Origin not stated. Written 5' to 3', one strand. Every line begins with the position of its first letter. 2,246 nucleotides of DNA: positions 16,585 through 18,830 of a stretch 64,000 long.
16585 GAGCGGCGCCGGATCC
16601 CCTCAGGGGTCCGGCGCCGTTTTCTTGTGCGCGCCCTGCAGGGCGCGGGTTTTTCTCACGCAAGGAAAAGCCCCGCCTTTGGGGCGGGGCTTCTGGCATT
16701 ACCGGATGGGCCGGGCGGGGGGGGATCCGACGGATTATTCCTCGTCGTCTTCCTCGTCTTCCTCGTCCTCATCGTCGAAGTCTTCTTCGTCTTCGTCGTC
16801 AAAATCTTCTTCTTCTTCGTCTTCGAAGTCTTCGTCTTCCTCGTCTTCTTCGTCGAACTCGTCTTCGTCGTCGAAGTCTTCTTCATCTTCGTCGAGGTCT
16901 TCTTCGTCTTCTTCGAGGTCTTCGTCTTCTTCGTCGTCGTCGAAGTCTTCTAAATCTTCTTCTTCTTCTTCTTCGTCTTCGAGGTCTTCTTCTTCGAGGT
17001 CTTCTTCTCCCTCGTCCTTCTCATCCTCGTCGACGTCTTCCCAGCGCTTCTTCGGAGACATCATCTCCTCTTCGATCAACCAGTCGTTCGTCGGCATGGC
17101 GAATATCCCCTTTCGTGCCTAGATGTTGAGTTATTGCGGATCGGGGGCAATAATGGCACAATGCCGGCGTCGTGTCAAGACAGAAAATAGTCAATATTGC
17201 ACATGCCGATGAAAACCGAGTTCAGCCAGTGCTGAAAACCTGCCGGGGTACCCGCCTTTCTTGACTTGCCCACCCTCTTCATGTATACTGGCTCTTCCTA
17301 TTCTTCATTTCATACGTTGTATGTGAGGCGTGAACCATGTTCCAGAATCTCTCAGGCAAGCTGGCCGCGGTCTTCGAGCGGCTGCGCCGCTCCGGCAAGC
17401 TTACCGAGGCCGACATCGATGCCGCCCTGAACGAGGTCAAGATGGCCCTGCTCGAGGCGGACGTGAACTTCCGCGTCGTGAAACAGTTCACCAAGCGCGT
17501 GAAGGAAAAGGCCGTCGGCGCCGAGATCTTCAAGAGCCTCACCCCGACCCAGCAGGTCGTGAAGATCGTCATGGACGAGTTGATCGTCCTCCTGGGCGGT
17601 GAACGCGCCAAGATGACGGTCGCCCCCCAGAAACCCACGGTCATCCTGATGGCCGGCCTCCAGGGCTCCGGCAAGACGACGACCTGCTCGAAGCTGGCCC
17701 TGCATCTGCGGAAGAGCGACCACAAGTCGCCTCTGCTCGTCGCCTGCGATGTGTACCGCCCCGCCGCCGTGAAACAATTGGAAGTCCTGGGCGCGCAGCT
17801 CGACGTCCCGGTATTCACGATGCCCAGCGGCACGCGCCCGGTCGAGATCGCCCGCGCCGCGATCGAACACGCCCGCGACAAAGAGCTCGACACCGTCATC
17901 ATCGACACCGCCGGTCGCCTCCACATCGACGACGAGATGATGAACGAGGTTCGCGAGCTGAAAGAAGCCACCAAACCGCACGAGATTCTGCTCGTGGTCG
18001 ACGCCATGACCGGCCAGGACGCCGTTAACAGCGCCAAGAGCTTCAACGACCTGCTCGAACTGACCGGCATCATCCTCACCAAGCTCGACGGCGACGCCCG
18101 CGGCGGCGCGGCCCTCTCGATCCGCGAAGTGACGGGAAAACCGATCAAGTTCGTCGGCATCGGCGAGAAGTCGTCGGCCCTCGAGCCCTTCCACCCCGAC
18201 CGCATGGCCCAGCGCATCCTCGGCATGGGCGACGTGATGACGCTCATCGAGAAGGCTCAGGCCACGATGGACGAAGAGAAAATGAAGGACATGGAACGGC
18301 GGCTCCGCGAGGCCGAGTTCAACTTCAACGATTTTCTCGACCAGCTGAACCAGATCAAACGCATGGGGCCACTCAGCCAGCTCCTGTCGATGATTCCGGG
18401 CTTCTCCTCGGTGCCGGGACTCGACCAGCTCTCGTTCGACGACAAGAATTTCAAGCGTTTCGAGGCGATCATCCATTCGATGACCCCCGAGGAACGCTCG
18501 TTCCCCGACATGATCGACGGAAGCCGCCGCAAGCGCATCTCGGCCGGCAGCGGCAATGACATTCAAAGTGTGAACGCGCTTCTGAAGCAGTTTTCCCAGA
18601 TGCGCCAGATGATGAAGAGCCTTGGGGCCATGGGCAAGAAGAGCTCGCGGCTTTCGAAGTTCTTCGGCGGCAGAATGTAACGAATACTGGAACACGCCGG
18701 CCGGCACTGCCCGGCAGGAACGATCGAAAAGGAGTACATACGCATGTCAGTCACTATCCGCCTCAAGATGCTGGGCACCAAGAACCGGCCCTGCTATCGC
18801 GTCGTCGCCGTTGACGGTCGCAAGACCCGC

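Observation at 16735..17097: Hyper-acidic D/E-repeat protein, with poly-Ser reading on the opposite strand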

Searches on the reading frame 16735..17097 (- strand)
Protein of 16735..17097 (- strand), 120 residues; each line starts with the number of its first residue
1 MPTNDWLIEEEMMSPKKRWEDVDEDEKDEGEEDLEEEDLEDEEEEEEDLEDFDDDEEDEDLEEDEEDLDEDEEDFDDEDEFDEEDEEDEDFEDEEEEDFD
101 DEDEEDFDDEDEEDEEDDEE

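Call 3: search_protein_families(library=pfam, proteins=[window:16735-17097:-], max_evalue=1)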
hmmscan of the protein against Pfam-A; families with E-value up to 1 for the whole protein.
window:16735-17097:- (120 aa): 0 families

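Call 4: search_protein_families(library=ncbifam, proteins=[window:16735-17097:-], max_evalue=1)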
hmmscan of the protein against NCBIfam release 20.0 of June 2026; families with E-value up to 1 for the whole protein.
window:16735-17097:- (120 aa): 0 families

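Call 6: find_homologous_proteins(query=window:16735-17097:-, max_evalue=0.001)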
Query window:16735-17097:-: 8000 candidates shared short words with the query, none scored E <= 0.001.

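Call 7: find_encoding_contigs(protein=window:16735-17097:-, flank=6000, max_places=6)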
Protein window:16735-17097:- (120 aa): no gene with exactly this product is on record in the collection.

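Call 54: predict_structure(protein=window:16735-17097:-)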
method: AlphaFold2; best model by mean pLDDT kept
length: 120 residues; sequences in the alignment: 1
mean_pLDDT: 54.9   pTM: 0.13
mean pLDDT of the five models: 54.9, 49.0, 47.7, 44.5, 41.2
residues with pLDDT >= 90: 0; 70-90: 1; 50-70: 86; < 50: 33
segments of 3 or more residues with pLDDT < 50: 45-47, 94-97
pLDDT, mean of each block of 10 residues (from residue 1): 49 52 53 52 52 63 59 59 57 53 56 53
secondary structure: DSSP gave nothing for this model
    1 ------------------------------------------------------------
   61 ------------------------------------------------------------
elements in order:

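Call 60: search_protein_representatives(protein=window:16735-17097:-)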
Query: 120 residues. Proteins with E-value up to 0.001 (for the whole library): 1; up to 1e-10: 0; up to 1e-30: 0. The best 1 are listed.
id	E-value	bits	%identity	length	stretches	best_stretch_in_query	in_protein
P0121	1.2e-09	54.4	85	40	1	1-41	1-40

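Call 80: search_solved_structures(query=window:16735-17097:-, max_evalue=10)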
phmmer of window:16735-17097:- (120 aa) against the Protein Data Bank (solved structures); distinct sequences matched with E-value up to 10: 2.
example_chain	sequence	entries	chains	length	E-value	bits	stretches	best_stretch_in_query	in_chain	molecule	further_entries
2m4k_A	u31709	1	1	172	0.25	14.6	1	34-113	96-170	DNA-directed RNA polymerase subunit delta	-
7f75_L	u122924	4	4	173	0.25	14.6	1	34-113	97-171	DNA-directed RNA polymerase subunit delta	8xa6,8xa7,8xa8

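Call 81: search_protein_families(library=padloc, proteins=[window:16735-17097:-], max_evalue=1)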
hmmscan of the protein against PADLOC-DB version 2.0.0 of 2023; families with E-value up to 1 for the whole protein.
window:16735-17097:- (120 aa): 0 families

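Call 82: search_protein_families(library=phrogs, proteins=[window:16735-17097:-], max_evalue=1)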
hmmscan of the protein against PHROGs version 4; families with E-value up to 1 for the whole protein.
window:16735-17097:- (120 aa): 0 families

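Call 83: search_solved_structures(query=window:16735-17097:-, max_evalue=10, show_alignments=1)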
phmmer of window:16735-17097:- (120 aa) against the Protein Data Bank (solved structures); distinct sequences matched with E-value up to 10: 2.
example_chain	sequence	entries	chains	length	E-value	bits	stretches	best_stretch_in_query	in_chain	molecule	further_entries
2m4k_A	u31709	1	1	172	0.25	14.6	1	34-113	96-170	DNA-directed RNA polymerase subunit delta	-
7f75_L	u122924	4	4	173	0.25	14.6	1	34-113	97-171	DNA-directed RNA polymerase subunit delta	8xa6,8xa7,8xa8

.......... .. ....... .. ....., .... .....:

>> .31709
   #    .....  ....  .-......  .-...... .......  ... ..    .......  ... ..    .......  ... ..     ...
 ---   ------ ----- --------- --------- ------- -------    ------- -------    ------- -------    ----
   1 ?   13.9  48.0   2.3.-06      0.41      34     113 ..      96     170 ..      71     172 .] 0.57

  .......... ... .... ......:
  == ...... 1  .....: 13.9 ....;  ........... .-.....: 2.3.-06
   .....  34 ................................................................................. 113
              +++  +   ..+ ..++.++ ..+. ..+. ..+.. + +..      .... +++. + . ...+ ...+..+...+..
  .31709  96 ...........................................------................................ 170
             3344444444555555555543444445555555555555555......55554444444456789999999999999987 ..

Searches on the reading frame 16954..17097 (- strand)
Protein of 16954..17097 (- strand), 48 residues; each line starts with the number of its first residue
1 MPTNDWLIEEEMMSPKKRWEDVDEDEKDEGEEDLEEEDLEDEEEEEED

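Call 26: find_homologous_proteins(query=A2, max_evalue=1)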
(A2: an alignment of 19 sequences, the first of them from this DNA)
Query A2 (19 sequences): 8000 candidates shared short words with the query, none scored E <= 1.

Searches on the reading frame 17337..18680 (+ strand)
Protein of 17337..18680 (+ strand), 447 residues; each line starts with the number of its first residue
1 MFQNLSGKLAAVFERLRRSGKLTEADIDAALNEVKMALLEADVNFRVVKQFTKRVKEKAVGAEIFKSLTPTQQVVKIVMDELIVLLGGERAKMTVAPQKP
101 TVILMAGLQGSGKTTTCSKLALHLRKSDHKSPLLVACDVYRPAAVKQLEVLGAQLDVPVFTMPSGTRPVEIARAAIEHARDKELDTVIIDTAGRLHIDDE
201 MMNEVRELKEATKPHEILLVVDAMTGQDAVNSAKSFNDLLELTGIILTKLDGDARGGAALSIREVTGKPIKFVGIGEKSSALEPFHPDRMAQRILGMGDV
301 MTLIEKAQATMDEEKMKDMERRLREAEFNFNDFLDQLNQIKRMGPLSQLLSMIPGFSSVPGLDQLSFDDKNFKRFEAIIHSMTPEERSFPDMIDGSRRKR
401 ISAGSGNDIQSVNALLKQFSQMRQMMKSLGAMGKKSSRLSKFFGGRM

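Call 3: search_protein_families(library=pfam, proteins=[window:17337-18680:+], max_evalue=1)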
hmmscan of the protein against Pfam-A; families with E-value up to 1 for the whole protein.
window:17337-18680:+ (447 aa): 36 families (the best 25 are shown)
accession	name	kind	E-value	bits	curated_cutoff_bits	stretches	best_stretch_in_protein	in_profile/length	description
PF00448.28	SRP54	-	6.2e-77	258.1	22.7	1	100-296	1-196/196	SRP54-type protein, GTPase domain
PF02978.25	SRP_SPB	-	3.4e-35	120.7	27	1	327-426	1-91/91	Signal peptide binding domain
PF02881.24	SRP54_N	-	8.7e-22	77.6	22.4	1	5-82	1-75/75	SRP54-type protein, helical bundle domain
PF13401.12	AAA_22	-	2.4e-08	34.8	27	1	101-220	6-121/130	AAA domain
PF06414.18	Zeta_toxin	-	2.9e-07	30.6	22.3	1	92-192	9-103/199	Zeta toxin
PF02492.25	cobW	-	7.4e-05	22.8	20.7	1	102-251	2-154/180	CobW/HypB/UreG, nucleotide-binding domain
PF13207.12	AAA_17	-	0.00055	20.7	27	1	107-220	2-108/136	AAA domain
PF13481.12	AAA_25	-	0.0012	19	27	1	101-203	34-163/195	AAA domain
PF13191.12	AAA_16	-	0.0015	19.5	32.6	1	97-229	21-146/167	AAA ATPase domain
PF01656.29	CbiA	-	0.0016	18.9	25.4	1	110-256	9-89/125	CobQ/CobB/MinD/ParA nucleotide binding domain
PF13479.12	AAA_24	-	0.0032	17.8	27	1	100-195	2-76/195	AAA domain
PF24883.2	NPHP3_N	-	0.0034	18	24.8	1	97-138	19-59/164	Nephrocystin 3, N-terminal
PF13604.12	AAA_30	-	0.0038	17.4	27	1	96-240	14-141/191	AAA domain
PF20720.3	nSTAND3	-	0.0059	16.8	27.2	1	99-128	16-45/155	Novel STAND NTPase 3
PF13245.12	AAA_19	-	0.0094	16.6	25.1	1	97-223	9-98/134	AAA domain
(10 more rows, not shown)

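Call 8: find_related_loci(query=window:17337-18680:+, collection=genome_contigs, flank=4000)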
Query window:17337-18680:+ (447 aa) in genome_contigs; peptide patterns used: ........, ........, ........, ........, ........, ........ (x = any residue, [..] = any of these).
600 stretches matched a pattern (row limit reached: there are more); 585 encode a relative of the query (tblastn E <= 1e-3); the best 80 are kept; 80 distinct loci.
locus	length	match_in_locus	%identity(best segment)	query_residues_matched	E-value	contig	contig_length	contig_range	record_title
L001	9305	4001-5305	61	2-436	0e+0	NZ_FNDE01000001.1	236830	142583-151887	Aneurinibacillus thermoaerophilus strain L 420-91, whole genome shotgun sequence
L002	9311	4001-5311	63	1-438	1e-179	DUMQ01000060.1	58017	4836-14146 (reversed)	MAG TPA_asm: Bacillota bacterium isolate AS04akNAM_80 25784_AS04, whole genome shotgun sequence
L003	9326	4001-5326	62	2-443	3e-179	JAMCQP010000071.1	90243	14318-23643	MAG: Bacillota bacterium isolate FK_Sedi_A_Bin.38 NODE_358_length_90243_cov_2.83257, whole genome shotgun sequence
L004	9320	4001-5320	61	2-441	6e-178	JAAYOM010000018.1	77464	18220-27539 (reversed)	MAG: Bacillota bacterium isolate AS21ysBPME_46 12544_AS21, whole genome shotgun sequence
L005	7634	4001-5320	60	1-442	2e-177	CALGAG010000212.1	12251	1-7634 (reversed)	MAG TPA_asm: uncultured Firmicutes bacterium isolate SRR7299214_bin.56_CONCOCT_v1.1_MAG genome assembly, contig: ERZ7829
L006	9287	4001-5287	63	1-432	1e-177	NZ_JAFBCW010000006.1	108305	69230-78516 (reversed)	Desulforadius tongensis strain DSM 29799 Ga0454065_06, whole genome shotgun sequence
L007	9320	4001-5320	60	1-442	2e-176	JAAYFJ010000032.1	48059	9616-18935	MAG: Tissierellia bacterium isolate AS07pgkLD_60 138522_AS07, whole genome shotgun sequence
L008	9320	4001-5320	59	1-440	5e-176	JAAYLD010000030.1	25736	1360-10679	MAG: Clostridiales bacterium isolate AS15tlH2ME_14 32770_AS15, whole genome shotgun sequence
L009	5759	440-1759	60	2-441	2e-175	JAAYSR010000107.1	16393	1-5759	MAG: Bacillota bacterium isolate AS23ysBPME_360 58953_AS23, whole genome shotgun sequence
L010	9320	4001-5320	60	1-446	1e-174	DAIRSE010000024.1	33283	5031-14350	MAG TPA_asm: Bacillota bacterium isolate CTOTU1356 NODE_116_length_33283_cov_134.465722, whole genome shotgun sequence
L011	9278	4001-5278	60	2-427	1e-174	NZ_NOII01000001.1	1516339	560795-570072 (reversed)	Fictibacillus aquaticus strain GDSW-R2A3 contig_1, whole genome shotgun sequence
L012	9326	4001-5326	58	1-447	1e-174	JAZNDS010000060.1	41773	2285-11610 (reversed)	MAG: Eubacteriales bacterium isolate T1900044726_TS20190192.MAGScoT_cleanbin_000012 SGB_1951_k141_3415646, whole genome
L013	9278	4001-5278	61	2-429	3e-174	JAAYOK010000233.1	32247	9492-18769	MAG: Bacillota bacterium isolate AS21ysBPME_352 154771_AS21, whole genome shotgun sequence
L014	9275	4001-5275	60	2-429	5e-174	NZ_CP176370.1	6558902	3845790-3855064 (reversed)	Brevibacillus fortis strain LJQJ21 chromosome, complete genome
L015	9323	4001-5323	59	2-445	7e-173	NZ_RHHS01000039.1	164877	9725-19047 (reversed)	Brevibacillus gelatini strain DSM 100115 contig_39, whole genome shotgun sequence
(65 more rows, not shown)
